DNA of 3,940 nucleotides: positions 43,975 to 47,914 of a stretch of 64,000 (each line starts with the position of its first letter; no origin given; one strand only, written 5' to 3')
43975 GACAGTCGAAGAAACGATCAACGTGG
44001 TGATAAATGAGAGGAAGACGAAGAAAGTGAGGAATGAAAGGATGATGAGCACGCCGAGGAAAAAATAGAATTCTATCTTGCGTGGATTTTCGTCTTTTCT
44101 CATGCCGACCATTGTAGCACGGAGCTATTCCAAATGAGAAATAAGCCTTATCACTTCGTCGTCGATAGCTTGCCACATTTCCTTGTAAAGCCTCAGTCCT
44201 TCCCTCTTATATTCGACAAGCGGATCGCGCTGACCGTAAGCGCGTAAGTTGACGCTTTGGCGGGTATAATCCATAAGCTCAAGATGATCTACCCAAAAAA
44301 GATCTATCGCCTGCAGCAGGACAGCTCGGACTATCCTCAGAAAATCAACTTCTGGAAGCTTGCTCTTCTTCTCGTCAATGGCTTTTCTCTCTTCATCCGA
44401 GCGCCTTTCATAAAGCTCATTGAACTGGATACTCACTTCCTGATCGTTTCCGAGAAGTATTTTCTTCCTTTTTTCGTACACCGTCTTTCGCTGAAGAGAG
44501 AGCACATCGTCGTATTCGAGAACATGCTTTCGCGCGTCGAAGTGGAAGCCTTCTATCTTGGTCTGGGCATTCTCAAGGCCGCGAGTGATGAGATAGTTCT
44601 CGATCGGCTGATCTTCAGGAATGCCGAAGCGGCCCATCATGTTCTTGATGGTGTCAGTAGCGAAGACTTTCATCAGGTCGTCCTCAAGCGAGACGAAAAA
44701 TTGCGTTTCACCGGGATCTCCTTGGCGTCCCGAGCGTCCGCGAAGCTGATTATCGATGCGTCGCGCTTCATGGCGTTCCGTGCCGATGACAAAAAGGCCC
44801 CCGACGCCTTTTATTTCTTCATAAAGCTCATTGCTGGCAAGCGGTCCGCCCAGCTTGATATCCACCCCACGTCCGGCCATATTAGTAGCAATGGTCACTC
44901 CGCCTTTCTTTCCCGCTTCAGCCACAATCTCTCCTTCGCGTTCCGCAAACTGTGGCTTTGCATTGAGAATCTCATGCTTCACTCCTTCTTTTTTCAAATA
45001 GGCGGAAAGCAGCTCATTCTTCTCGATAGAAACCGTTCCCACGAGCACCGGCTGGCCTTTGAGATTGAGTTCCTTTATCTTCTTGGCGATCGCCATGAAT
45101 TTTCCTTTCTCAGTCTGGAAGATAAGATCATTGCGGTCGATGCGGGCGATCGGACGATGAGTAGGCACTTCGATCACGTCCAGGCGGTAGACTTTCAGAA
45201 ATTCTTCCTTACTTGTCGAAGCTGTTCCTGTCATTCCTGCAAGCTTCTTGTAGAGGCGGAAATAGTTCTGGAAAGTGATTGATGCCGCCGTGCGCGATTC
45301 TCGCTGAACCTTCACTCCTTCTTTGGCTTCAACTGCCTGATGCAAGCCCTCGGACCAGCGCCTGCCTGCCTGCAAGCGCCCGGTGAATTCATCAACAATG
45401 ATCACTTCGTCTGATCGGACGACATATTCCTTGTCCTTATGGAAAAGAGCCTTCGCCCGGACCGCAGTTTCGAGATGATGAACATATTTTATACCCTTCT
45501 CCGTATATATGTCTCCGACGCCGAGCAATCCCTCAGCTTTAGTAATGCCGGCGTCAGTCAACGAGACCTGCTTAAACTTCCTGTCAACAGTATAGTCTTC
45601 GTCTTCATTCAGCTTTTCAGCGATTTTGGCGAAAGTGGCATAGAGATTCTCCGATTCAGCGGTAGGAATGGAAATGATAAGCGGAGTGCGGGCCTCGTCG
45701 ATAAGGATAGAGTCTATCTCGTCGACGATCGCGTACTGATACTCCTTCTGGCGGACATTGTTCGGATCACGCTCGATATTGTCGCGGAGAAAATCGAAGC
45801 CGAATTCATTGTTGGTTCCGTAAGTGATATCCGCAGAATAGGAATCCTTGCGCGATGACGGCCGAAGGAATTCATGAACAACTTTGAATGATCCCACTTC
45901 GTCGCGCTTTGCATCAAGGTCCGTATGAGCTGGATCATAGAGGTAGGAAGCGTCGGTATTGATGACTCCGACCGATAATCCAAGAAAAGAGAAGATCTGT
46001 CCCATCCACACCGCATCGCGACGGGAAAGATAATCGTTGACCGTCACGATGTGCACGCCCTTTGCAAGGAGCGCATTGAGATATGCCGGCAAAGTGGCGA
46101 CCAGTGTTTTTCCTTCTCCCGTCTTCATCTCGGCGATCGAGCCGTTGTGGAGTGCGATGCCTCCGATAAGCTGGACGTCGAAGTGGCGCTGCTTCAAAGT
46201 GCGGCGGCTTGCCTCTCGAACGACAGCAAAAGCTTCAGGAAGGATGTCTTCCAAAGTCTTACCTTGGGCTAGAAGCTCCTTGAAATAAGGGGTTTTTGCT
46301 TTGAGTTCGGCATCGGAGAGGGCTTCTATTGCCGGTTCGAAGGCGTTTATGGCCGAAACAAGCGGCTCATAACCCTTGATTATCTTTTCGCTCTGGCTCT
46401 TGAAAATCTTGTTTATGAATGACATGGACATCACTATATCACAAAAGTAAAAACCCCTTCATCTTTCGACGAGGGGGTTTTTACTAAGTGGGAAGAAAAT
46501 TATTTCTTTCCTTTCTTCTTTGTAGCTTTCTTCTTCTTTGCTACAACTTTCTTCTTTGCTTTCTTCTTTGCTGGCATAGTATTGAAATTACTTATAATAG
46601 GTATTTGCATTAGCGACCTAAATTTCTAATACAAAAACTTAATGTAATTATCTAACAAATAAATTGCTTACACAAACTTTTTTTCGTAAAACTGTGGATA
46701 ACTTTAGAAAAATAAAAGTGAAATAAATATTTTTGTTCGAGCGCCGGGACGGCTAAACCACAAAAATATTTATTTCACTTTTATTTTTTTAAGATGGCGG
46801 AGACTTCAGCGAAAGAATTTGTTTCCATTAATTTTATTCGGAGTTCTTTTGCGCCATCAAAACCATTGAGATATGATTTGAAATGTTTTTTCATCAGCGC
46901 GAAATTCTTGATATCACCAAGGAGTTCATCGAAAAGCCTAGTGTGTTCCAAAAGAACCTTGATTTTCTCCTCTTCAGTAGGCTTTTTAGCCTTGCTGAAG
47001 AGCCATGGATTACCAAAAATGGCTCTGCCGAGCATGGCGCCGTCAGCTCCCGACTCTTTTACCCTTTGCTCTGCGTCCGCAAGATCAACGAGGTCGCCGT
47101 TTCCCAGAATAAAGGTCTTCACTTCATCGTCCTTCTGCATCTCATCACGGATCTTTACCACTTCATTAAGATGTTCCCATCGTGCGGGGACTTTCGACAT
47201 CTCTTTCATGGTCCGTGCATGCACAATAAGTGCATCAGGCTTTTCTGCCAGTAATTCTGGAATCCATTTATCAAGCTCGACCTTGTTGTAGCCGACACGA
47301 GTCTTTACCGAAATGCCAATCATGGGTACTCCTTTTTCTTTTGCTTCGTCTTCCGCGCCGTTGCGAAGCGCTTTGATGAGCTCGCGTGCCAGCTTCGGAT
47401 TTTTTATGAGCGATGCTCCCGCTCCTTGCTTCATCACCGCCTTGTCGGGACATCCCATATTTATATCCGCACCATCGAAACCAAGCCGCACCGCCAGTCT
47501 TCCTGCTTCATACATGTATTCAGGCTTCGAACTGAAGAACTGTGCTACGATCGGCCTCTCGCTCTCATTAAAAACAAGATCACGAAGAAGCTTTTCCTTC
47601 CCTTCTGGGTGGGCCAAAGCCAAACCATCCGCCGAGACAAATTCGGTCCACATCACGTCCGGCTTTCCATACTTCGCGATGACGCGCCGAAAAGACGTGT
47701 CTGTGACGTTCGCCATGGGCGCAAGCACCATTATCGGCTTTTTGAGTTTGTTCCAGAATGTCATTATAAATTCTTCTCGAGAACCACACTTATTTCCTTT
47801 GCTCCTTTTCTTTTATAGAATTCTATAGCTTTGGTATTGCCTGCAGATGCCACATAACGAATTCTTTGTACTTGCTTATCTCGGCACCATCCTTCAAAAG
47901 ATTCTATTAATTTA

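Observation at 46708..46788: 28-bp perfect AT-rich inverted repeat with a GC-rich nested hairpin loop, overlapping the dus stop codon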

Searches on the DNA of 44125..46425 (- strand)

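Call 69: search_rna_families(sources=[L056, L057, L058, L059], threshold=gathering)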
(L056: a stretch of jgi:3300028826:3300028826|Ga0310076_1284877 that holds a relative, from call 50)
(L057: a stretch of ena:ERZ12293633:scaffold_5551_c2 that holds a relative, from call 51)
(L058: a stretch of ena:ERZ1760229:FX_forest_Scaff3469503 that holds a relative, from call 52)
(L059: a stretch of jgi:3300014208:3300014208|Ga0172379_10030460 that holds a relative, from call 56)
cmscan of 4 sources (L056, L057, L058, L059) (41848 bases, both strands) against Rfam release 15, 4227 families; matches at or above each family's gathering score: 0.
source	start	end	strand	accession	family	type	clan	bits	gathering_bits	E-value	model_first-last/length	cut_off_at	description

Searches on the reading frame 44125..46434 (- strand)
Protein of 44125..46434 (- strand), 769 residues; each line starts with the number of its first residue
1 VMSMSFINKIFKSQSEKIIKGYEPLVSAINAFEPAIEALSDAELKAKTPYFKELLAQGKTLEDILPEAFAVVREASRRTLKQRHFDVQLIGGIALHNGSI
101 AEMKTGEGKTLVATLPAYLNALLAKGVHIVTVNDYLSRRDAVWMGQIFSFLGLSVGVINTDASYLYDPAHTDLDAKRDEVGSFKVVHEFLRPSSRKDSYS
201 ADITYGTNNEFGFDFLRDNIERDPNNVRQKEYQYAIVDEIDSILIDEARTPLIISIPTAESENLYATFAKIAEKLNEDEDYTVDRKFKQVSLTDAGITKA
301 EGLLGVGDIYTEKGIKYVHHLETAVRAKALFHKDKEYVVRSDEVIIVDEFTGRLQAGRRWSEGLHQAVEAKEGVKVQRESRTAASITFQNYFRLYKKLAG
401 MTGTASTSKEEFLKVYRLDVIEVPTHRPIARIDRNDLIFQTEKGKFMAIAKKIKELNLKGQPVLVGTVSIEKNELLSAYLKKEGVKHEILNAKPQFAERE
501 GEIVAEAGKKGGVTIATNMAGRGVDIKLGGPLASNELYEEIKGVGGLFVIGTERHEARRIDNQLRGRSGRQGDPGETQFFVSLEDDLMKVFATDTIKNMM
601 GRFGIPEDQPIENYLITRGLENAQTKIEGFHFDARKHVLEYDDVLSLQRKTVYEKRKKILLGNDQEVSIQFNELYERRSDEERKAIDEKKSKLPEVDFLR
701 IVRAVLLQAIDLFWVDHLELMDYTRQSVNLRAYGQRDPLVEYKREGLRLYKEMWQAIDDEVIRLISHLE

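Call 11: search_protein_families(library=pfam, proteins=[window:44125-46434:-])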
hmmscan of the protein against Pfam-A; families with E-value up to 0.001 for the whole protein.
window:44125-46434:- (769 aa): 4 families
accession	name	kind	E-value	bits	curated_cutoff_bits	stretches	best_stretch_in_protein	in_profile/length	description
PF07517.20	SecA_DEAD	-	8.8e-122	406.3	24.6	1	8-412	2-289/290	SecA DEAD-like domain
PF21090.3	P-loop_SecA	-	2.1e-76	256.6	27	2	428-532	1-103/205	SecA P-loop domain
PF07516.18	SecA_SW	-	2e-43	149.2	26.7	2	672-768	105-199/200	SecA Wing and Scaffold domain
PF01043.26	SecA_PP_bind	-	4.6e-40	137.1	23.5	1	261-369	2-110/110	SecA preprotein cross-linking domain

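Call 49: find_homologous_proteins(query=window:44125-46425:-, max_evalue=1e-100)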
Query window:44125-46425:- (766 aa): 8000 proteins with E <= 1e-100 among 8000 candidates; the best 120 are listed.
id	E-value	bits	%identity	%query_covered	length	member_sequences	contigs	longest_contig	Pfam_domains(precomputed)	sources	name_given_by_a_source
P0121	0.0e+0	1694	100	100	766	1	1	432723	PF07517.21,PF07516.19,PF21090.4,PF01043.27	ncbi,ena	-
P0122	0.0e+0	1452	84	100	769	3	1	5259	PF07517.21,PF07516.19,PF21090.4,PF01043.27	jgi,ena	-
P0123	0.0e+0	1442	84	100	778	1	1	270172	PF07517.21,PF07516.19,PF21090.4,PF01043.27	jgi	-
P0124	0.0e+0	1431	83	100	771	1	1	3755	PF07517.21,PF07516.19,PF21090.4,PF01043.27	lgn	-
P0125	0.0e+0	1417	83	100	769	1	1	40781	PF07517.21,PF07516.19,PF21090.4,PF01043.27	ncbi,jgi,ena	jgi:preprotein translocase subunit SecA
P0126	0.0e+0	1416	82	100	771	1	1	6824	PF07517.21,PF07516.19,PF21090.4,PF01043.27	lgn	-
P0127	0.0e+0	1415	82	100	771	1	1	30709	PF07517.21,PF07516.19,PF21090.4,PF01043.27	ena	-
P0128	0.0e+0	1414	82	100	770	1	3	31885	PF07517.21,PF07516.19,PF21090.4,PF01043.27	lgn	-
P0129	0.0e+0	1405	81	100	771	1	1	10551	PF07517.21,PF07516.19,PF21090.4,PF01043.27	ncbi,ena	-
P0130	0.0e+0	1404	81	100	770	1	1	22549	PF07517.21,PF07516.19,PF21090.4,PF01043.27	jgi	-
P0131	0.0e+0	1402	81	100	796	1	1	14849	PF07517.21,PF07516.19,PF21090.4,PF01043.27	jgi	jgi:preprotein translocase subunit SecA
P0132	0.0e+0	1400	81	100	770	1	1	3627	PF07517.21,PF07516.19,PF21090.4,PF01043.27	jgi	jgi:preprotein translocase subunit SecA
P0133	0.0e+0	1399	80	100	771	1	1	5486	PF07517.21,PF07516.19,PF21090.4,PF01043.27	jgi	-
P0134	0.0e+0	1392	80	100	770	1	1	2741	PF07517.21,PF07516.19,PF21090.4,PF01043.27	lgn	-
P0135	0.0e+0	1392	80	100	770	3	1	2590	PF07517.21,PF07516.19,PF21090.4,PF01043.27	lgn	-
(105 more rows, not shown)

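Call 50: find_encoding_contigs(protein=P0123, flank=5000, max_places=1)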
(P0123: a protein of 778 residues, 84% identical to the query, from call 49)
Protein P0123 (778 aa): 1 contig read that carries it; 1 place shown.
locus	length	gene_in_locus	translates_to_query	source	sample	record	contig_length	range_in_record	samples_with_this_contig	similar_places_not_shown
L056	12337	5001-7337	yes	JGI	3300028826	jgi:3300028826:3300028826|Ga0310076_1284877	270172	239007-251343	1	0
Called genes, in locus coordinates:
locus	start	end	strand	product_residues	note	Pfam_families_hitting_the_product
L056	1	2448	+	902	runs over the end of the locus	PF03477:ATP-cone, PF00317:Ribonuc_red_lgN, PF02867:Ribonuc_red_lgC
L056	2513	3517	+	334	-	PF00268:Ribonuc_red_sm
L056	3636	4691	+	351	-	PF11141:DUF2914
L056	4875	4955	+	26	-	-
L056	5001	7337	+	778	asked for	PF07517:SecA_DEAD, PF01043:SecA_PP_bind, PF21090:P-loop_SecA, PF07516:SecA_SW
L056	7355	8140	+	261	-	PF02673:BacA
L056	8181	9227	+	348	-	PF01594:AI-2E_transport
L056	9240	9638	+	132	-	-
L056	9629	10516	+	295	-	PF03690:MYG1_exonuc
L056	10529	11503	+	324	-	PF01018:GTP1_OBG, PF01926:MMR_HSR1, PF02421:FeoB_N (weak)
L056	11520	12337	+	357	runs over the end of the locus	PF25062:ARM_TT21_N (faint), PF07719:TPR_2 (faint), PF13174:TPR_6 (faint), PF13176:TPR_7 (faint), PF13414:TPR_11 (faint), PF13424:TPR_12 (faint), PF00515:TPR_1, PF13181:TPR_8 (weak), +6 more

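Call 51: find_encoding_contigs(protein=P0125, flank=5000, max_places=1)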
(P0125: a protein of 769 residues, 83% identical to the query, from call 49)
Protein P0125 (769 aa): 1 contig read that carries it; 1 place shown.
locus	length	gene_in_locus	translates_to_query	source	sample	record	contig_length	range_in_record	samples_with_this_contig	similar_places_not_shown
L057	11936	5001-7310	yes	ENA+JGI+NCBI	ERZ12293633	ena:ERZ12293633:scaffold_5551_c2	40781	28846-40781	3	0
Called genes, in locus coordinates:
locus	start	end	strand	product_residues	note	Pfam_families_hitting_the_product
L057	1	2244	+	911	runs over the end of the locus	PF03477:ATP-cone, PF00317:Ribonuc_red_lgN, PF02867:Ribonuc_red_lgC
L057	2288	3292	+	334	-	PF00268:Ribonuc_red_sm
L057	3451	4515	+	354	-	PF11141:DUF2914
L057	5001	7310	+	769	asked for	PF07517:SecA_DEAD, PF01043:SecA_PP_bind, PF21090:P-loop_SecA, PF07516:SecA_SW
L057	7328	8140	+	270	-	PF02673:BacA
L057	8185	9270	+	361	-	PF06271:RDD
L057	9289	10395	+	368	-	PF01594:AI-2E_transport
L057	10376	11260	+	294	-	PF03690:MYG1_exonuc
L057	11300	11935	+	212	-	?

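Call 52: find_encoding_contigs(protein=P0127, flank=5000, max_places=1)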
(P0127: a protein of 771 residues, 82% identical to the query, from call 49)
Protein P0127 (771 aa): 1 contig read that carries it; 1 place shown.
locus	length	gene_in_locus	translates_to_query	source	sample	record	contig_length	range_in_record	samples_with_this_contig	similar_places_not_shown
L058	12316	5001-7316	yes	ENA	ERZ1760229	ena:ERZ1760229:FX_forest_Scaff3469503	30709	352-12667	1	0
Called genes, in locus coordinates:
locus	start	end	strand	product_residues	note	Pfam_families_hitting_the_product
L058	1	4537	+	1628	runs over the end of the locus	?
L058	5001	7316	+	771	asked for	PF07517:SecA_DEAD, PF01043:SecA_PP_bind, PF21090:P-loop_SecA, PF07516:SecA_SW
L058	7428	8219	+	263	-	PF02673:BacA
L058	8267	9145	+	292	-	PF06271:RDD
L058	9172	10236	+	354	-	PF01594:AI-2E_transport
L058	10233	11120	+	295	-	PF03690:MYG1_exonuc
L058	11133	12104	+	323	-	PF01018:GTP1_OBG, PF01926:MMR_HSR1, PF02421:FeoB_N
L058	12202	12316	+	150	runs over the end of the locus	-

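Call 56: find_encoding_contigs(protein=P0122, flank=5000, max_places=3)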
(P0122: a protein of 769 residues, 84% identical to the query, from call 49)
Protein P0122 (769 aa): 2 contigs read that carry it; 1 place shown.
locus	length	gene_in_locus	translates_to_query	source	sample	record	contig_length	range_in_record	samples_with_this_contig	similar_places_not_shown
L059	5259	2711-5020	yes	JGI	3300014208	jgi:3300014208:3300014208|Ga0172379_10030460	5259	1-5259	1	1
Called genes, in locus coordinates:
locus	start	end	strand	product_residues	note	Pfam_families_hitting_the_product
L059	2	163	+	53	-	?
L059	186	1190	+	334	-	PF00268:Ribonuc_red_sm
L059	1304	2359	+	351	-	PF11141:DUF2914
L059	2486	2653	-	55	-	-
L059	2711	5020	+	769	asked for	PF07517:SecA_DEAD, PF01043:SecA_PP_bind, PF21090:P-loop_SecA, PF07516:SecA_SW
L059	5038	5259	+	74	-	?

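Call 57: find_encoding_contigs(protein=P0128, flank=5000, max_places=3)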
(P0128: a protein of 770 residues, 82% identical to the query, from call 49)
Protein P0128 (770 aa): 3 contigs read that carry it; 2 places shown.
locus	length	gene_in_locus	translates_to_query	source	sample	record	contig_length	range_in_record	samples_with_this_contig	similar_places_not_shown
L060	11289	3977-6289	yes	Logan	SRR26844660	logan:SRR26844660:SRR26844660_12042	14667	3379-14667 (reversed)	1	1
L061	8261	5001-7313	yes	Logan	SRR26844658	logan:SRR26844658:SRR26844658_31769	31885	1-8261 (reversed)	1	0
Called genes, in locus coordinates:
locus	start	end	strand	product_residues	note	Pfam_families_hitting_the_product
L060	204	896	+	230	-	PF00318:Ribosomal_S2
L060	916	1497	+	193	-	PF00889:EF_TS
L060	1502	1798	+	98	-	-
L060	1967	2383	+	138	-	-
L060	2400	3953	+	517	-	PF13632:Glyco_trans_2_3 (weak)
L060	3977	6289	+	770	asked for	PF07517:SecA_DEAD, PF01043:SecA_PP_bind, PF21090:P-loop_SecA, PF07516:SecA_SW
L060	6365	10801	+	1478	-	PF09826:Beta_propel (faint), PF08309:LVIVD, PF13884:Peptidase_S74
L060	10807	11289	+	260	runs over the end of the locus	PF02673:BacA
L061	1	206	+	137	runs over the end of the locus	PF00293:NUDIX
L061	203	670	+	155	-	PF11969:DcpS_C (weak), PF01230:HIT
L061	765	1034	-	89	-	-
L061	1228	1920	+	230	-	PF00318:Ribosomal_S2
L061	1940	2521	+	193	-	PF00889:EF_TS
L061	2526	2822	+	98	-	-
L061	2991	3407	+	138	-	-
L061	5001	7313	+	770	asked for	PF07517:SecA_DEAD, PF01043:SecA_PP_bind, PF21090:P-loop_SecA, PF07516:SecA_SW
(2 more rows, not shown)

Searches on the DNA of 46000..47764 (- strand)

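Call 7: search_rna_families(source=window, start=46000, end=47500, threshold=evalue, max_evalue=10)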
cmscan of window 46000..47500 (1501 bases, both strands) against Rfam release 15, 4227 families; matches with E-value up to 10: 30.
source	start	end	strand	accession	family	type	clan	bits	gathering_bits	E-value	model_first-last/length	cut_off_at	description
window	46709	46784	+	RF04352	Plastid-psbA-4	Cis-reg;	CL00153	41.8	56.8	9.6e-06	1-61/61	no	Plastid-psbA-4 3UTR RNA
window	46712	46787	-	RF04352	Plastid-psbA-4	Cis-reg;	CL00153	39.7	56.8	3.2e-05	1-61/61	no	Plastid-psbA-4 3UTR RNA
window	46707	46789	-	RF04170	MIR7723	Gene; miRNA;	-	38.6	200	9.2e-06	1-235/235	no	MIR7723 microRNA precursor family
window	46707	46789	-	RF04134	MIR7504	Gene; miRNA;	-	36.9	83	0.00013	1-124/124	no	MIR7504 microRNA precursor family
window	46705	46793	+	RF03601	MIR7993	Gene; miRNA;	-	32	100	0.0015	1-138/138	no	MIR7993 microRNA precursor family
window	46708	46788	+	RF04205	MIR2606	Gene; miRNA;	-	30.4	139.7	0.041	1-165/165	no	MIR2606 microRNA precursor family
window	46708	46788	-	RF04205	MIR2606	Gene; miRNA;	-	30.2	139.7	0.044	1-165/165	no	MIR2606 microRNA precursor family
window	46702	46795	+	RF04097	MIR2630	Gene; miRNA;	-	29.1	144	0.0021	1-229/229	no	MIR2630 microRNA precursor family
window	46707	46789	+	RF04258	mir-994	Gene; miRNA;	-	27.7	93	0.0056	1-81/81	no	mir-994 microRNA precursor family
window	46708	46837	+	RF02384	FasX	Gene; sRNA;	-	26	100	0.072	1-205/205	no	FasX small RNA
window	46708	46789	+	RF03926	MIR1435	Gene; miRNA;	-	25.4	94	0.46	1-186/186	no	MIR1435 microRNA precursor family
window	46649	46768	+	RF00438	SNORA33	Gene; snRNA; snoRNA; HACA-box;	-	24.4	74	0.36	1-130/130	no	Small nucleolar RNA SNORA33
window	46706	46790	+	RF04223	MIR2619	Gene; miRNA;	-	23.1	113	0.0092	1-202/202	no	MIR2619 microRNA precursor family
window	46718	46776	-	RF00900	mir-255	Gene; miRNA;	-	22.6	50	0.41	1-59/59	no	mir-255 microRNA precursor family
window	46674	46802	+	RF03922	MIR2119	Gene; miRNA;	-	22.6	73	5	1-188/188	no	MIR2119 microRNA precursor family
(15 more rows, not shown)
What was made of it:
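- On Any curated RNA family (Rfam 15): The remaining matches covering the repeat are mostly miRNA-precursor models on both strands (call 7).
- Closest known: RNase III processing hairpins. Same: Weak sub-threshold Rfam similarity (call 7).
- The best sub-threshold Rfam matches are to long-stem hairpins, including a plastid psbA 3'-UTR element (41.8 bits against a gathering score of 56.8, call 7). The Rfam matches are generic hairpin matches on both strands and fall below threshold (call 7).
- Tried and rejected: Generic hairpin matches below threshold (call 7).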

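Call 41: search_rna_families(sources=[L002, L010, L012, L013], threshold=gathering)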
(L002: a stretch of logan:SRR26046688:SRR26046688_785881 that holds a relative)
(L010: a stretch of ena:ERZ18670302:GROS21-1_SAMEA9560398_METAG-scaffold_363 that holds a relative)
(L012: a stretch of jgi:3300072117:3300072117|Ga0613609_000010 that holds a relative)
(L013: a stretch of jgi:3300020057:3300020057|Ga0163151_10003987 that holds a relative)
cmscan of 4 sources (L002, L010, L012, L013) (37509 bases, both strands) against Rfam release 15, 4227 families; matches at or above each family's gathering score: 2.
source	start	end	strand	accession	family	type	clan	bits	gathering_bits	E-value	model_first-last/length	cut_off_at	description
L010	8074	8144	+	RF00005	tRNA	Gene; tRNA;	CL00001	59.4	29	1.5e-10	1-71/71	no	tRNA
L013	7118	7188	+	RF00005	tRNA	Gene; tRNA;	CL00001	56.6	29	8.9e-10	1-71/71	no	tRNA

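Call 73: search_dna_similar(query=window:46700-46795:+, collection=plasmids, mode=distant, max_evalue=1, max_rows=10)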
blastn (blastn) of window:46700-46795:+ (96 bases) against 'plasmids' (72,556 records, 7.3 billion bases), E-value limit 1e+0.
Records with a match: 8; places in all: 9; records where one place covers at least 80% of the query: 0.
Best place of each record, by identity: 90-95% 4; 80-90% 4.
By first word of the organism name: Candidatus 2; Pigmentibacter 1; Bacillus 1; Acinetobacter 1; Mycoplasmopsis 1; Spiroplasma 1; Paraclostridium 1.
By predicted mobility (MOB-suite, as given by PLSDB): non-mobilizable 8.
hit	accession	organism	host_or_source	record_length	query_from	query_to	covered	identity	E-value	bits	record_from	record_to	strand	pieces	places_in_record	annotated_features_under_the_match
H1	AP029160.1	Pigmentibacter ruber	Homo sapiens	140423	60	95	38%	83.3%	8e-1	39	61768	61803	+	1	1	hypothetical protein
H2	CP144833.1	Candidatus Stammera capleta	insect metagenome,tissue sample,midgut ...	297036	61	91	32%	90.9%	8e-1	40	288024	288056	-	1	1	record has no annotation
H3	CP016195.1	Bacillus thuringiensis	organism,soil sample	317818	1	31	32%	87.1%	8e-1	39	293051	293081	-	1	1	hypothetical protein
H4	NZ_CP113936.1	Acinetobacter sp. ESL0695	Melipona lateralis,Rain forest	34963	56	86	32%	87.1%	8e-1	39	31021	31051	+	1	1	ShlB/FhaC/HecB family hemolysin secretion/activation protein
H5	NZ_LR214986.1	Mycoplasmopsis cynos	Dog,lung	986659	4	32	30%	89.7%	8e-1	40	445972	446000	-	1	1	none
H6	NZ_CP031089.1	Spiroplasma phoeniceum P40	Catharanthus roseus,whole ...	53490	7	32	27%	92.3%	8e-1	39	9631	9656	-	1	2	hypothetical protein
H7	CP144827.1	Candidatus Stammera capleta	insect metagenome,tissue sample,midgut ...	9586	65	90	27%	92.3%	8e-1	39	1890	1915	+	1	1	record has no annotation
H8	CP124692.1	Paraclostridium bifermentans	Whole organism,peat soil sample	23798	66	91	27%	92.3%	8e-1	39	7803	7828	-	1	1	DNA-binding response regulator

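Call 74: search_dna_similar(query=window:46700-46795:+, collection=phages, mode=distant, max_evalue=1, max_rows=10)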
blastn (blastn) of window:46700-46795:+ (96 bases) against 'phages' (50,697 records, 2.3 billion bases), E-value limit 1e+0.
Records with a match: 29; places in all: 31; records where one place covers at least 80% of the query: 0.
Best place of each record, by identity: >=99% 1; 95-99% 2; 90-95% 2; 80-90% 24.
By first word of the organism name: Escherichia 20; phage 2; Enterococcus 2; Clostridium 1; uncultured 1; Psychrobacillus 1; Bacteriophage 1; Erythrobacter 1.
By host as written in the record: - 9; Escherichia coli 4; Escherichia coli O157:H7 2; Clostridium botulinum D str. 1873 1; Psychrobacillus psychrodurans 1; Escherichia coli K-12 MG1655 1; Escherichia coli 143 1; Escherichia coli ATCC 43895 (STEC) 1; and 9 more.
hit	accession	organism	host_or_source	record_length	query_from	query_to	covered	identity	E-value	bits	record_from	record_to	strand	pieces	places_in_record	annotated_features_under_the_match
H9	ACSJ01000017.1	Clostridium phage D-1873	Clostridium botulinum D str. 1873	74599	55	94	42%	82.2%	9e-1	37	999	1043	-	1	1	hypothetical protein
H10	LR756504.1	uncultured phage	metagenomic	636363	59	89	32%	87.9%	3e-1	40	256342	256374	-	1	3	record has no annotation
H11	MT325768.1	Psychrobacillus phage Perkons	Psychrobacillus psychrodurans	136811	66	91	27%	92.3%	3e-1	39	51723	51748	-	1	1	HNH endonuclease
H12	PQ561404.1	phage Ec3-ASingh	-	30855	6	32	28%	87.1%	9e-1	38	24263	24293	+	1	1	record has no annotation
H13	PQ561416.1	phage Ec2-ASingh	-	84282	6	32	28%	87.1%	9e-1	38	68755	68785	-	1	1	record has no annotation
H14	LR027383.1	Escherichia virus vB_Eco_mar005P1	sea water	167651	6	32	28%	87.1%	9e-1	38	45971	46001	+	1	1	baseplate wedge tail fiber connector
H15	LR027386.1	Escherichia virus vB_Eco_mar005P1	sea water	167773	6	32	28%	87.1%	9e-1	38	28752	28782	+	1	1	baseplate wedge tail fiber connector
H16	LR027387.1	Escherichia virus vB_Eco_mar005P1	sea water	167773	6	32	28%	87.1%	9e-1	38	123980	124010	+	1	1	baseplate wedge tail fiber connector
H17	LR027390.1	Escherichia virus vB_Eco_mar005P1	sea water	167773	6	32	28%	87.1%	9e-1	38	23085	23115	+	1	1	baseplate wedge tail fiber connector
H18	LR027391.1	Escherichia virus vB_Eco_mar005P1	sea water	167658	6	32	28%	87.1%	9e-1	38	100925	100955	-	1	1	baseplate wedge tail fiber connector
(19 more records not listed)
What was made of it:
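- Tried and rejected: Only low-complexity fragments at E of about 0.3-0.9 (calls 73, 74).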

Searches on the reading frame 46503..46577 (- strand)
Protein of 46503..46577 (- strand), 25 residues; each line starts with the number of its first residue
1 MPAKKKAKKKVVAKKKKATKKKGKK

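Call 84: search_protein_families(library=ncbifam, proteins=[window:46503-46577:-], max_evalue=10)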
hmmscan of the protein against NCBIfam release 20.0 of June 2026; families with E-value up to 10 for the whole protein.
seq(25 aa): 0 families

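Call 85: search_protein_families(library=pfam, proteins=[window:46503-46577:-], max_evalue=10)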
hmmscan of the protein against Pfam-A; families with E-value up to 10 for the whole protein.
seq(25 aa): 0 families
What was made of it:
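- Tried and rejected: No hits (calls 84, 85).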
